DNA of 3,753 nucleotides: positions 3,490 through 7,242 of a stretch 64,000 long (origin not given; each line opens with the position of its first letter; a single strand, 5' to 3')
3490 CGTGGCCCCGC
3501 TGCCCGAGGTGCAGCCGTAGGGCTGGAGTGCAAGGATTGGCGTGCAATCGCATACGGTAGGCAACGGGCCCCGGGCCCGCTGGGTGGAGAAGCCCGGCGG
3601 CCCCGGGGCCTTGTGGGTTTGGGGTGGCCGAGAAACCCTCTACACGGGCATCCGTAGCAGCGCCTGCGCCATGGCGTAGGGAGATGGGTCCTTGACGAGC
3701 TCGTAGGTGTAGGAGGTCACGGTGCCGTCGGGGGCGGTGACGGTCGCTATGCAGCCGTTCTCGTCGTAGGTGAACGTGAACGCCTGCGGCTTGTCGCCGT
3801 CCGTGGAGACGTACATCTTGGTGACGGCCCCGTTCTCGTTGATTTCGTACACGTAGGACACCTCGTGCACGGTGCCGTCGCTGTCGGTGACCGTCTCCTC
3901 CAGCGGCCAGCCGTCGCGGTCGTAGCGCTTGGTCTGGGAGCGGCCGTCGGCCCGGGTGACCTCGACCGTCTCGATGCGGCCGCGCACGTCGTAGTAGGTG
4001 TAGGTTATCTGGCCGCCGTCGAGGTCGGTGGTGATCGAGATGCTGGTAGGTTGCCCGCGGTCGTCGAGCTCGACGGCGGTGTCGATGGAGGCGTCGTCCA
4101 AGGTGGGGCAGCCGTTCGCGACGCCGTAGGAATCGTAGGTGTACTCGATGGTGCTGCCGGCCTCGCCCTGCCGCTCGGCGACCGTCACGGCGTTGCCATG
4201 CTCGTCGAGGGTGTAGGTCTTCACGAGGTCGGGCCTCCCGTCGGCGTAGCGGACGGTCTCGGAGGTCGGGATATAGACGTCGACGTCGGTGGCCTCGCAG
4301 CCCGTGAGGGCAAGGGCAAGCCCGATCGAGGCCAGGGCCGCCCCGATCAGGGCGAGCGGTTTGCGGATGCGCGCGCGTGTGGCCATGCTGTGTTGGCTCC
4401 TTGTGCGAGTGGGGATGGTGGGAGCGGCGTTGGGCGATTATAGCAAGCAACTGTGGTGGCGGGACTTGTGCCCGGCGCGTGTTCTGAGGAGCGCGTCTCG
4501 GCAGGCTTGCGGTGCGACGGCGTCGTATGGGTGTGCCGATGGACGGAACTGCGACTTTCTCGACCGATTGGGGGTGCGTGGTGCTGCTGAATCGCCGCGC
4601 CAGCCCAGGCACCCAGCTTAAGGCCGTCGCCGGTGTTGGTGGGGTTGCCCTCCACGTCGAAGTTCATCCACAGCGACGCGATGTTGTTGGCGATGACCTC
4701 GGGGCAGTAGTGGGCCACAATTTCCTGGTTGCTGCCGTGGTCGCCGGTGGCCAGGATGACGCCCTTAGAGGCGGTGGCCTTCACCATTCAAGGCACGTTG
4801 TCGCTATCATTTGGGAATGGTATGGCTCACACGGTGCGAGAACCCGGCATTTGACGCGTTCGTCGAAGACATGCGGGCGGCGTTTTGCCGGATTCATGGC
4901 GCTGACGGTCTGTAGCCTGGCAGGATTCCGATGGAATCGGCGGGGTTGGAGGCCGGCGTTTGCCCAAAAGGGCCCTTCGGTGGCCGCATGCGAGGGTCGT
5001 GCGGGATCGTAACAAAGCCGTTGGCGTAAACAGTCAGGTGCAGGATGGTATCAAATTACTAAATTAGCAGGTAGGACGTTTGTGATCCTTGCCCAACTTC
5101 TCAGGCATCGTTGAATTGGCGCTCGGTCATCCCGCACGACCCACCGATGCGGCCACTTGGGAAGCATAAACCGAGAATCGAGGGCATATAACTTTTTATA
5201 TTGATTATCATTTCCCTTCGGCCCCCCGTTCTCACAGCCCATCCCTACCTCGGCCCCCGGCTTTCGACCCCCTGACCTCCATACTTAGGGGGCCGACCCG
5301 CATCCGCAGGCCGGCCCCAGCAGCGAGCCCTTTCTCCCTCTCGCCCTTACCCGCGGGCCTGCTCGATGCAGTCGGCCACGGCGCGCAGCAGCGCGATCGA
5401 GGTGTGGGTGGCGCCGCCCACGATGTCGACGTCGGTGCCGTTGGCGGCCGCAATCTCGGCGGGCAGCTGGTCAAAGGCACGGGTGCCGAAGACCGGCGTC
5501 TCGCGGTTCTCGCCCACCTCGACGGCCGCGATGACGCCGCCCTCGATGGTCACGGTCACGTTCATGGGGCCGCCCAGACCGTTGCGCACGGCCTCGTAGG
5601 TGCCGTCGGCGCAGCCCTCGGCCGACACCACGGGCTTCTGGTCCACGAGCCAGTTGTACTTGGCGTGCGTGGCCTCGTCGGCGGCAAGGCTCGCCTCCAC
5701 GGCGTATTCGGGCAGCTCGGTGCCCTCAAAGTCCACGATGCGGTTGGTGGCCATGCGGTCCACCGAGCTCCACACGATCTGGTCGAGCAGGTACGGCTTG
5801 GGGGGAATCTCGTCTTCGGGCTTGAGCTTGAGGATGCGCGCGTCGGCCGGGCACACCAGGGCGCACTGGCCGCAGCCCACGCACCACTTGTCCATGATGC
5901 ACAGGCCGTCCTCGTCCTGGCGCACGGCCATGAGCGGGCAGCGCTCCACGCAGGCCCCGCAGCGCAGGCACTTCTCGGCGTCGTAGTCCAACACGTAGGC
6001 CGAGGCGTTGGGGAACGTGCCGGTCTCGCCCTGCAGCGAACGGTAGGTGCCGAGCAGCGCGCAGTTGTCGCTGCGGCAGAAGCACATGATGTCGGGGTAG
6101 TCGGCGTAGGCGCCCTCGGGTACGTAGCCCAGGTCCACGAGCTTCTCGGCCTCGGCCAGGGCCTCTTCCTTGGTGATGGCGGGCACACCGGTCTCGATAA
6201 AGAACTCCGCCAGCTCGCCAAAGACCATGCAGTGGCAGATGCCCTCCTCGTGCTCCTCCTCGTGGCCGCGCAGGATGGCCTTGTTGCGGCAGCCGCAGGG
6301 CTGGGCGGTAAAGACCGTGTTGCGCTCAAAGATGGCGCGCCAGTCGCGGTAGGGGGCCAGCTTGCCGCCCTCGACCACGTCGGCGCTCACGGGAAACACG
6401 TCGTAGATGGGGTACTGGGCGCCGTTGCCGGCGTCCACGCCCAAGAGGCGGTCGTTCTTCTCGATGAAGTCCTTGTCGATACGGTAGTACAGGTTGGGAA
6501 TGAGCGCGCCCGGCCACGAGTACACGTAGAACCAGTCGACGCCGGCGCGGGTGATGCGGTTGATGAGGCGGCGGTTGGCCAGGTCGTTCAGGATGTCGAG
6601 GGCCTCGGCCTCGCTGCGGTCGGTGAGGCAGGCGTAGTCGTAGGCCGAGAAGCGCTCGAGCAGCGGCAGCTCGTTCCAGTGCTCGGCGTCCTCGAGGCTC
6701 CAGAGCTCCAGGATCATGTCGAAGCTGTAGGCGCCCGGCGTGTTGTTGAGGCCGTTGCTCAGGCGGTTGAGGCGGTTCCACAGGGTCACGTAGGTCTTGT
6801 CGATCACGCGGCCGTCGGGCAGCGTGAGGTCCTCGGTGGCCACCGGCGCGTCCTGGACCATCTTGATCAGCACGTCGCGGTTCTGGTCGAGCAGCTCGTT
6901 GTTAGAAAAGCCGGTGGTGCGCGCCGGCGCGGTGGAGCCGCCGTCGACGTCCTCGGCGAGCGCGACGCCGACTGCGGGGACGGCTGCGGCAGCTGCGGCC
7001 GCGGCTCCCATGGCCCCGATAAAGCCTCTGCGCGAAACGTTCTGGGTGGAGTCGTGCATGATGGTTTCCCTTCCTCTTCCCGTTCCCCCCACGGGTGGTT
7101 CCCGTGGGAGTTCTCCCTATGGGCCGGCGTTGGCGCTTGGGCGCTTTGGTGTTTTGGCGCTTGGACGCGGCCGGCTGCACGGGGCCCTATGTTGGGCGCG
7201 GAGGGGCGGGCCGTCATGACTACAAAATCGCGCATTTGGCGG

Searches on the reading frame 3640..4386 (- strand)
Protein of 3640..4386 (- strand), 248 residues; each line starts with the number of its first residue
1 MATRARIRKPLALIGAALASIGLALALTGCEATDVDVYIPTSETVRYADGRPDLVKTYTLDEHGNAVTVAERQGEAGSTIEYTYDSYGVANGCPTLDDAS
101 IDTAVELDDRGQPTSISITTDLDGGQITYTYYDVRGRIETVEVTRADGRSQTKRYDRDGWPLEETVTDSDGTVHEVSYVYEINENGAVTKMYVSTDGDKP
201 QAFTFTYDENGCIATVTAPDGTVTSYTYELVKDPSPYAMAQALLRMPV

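Call 29: search_protein_families(library=pfam, proteins=[window:3640-4386:-], max_evalue=0.01)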
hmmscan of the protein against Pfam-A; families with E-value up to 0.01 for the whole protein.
window:3640-4386:- (248 aa): 3 families
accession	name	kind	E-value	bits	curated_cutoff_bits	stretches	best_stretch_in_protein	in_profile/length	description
PF05593.20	RHS_repeat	-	1.9e-09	38.1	22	3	108-149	2-37/38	RHS Repeat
PF25784.1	BigA_N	-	0.0069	16.9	24.5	0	46-88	36-75/80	BigA and YdbA N-terminal beta barrel domain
PF06788.19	UPF0257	-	0.008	16.4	25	0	121-173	117-165/236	Uncharacterised protein family (UPF0257)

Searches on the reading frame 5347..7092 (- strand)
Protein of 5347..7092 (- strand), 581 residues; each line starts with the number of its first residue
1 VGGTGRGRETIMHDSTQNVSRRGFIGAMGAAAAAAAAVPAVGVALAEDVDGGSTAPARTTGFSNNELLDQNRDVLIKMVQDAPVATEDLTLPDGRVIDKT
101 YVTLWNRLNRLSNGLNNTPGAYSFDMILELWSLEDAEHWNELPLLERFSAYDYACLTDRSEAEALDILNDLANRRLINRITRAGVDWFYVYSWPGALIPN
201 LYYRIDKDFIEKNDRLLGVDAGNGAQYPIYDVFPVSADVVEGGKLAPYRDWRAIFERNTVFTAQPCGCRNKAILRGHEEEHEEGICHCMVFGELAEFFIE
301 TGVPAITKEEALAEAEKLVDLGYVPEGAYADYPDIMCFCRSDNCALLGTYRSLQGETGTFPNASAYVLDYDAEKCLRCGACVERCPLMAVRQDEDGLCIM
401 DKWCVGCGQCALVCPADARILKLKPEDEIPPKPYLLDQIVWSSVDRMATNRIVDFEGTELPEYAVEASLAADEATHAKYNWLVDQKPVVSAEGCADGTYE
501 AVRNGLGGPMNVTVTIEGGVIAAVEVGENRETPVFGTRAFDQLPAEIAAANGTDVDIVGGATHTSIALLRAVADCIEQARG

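Call 29: search_protein_families(library=pfam, proteins=[window:5347-7092:-], max_evalue=0.01)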
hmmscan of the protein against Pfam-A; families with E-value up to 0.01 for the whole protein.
window:5347-7092:- (581 aa): 13 families
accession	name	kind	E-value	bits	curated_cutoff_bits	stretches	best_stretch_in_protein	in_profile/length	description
PF04205.19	FMN_bind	-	8.6e-13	49.2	22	1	505-577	1-77/77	FMN-binding domain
PF00037.32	Fer4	-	1.5e-10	40.8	21.1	2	370-389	3-22/24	4Fe-4S binding domain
PF12797.12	Fer4_2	-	6.7e-08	32.4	24.5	1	370-386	5-21/22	4Fe-4S binding domain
PF12837.12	Fer4_6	-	4.6e-07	29.9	25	2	369-386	3-20/24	4Fe-4S binding domain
PF13187.11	Fer4_9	-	1.5e-06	28.6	27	1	374-417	1-50/52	4Fe-4S dicluster domain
PF14697.11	Fer4_21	-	2.4e-06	28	35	1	371-417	4-55/59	4Fe-4S dicluster domain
PF13237.11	Fer4_10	-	2.6e-06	27.7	25.5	1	370-415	4-53/53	4Fe-4S dicluster domain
PF12838.12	Fer4_7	-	3.2e-06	27.9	27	2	374-418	1-52/52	4Fe-4S dicluster domain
PF12800.12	Fer4_4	-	8.8e-05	23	24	0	403-416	3-16/17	4Fe-4S binding domain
PF13183.11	Fer4_8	-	0.00032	21.6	27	1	372-393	2-23/68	4Fe-4S dicluster domain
PF12798.12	Fer4_3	-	0.00051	21.1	27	0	375-386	1-12/15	4Fe-4S binding domain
PF13484.11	Fer4_16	-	0.0014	19.8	30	0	374-393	1-20/66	4Fe-4S double cluster binding domain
PF25160.1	LdpA_Fe-S-bd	-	0.0035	17.5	27.6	0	380-417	8-41/49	LdpA Fe-S cluster-binding domain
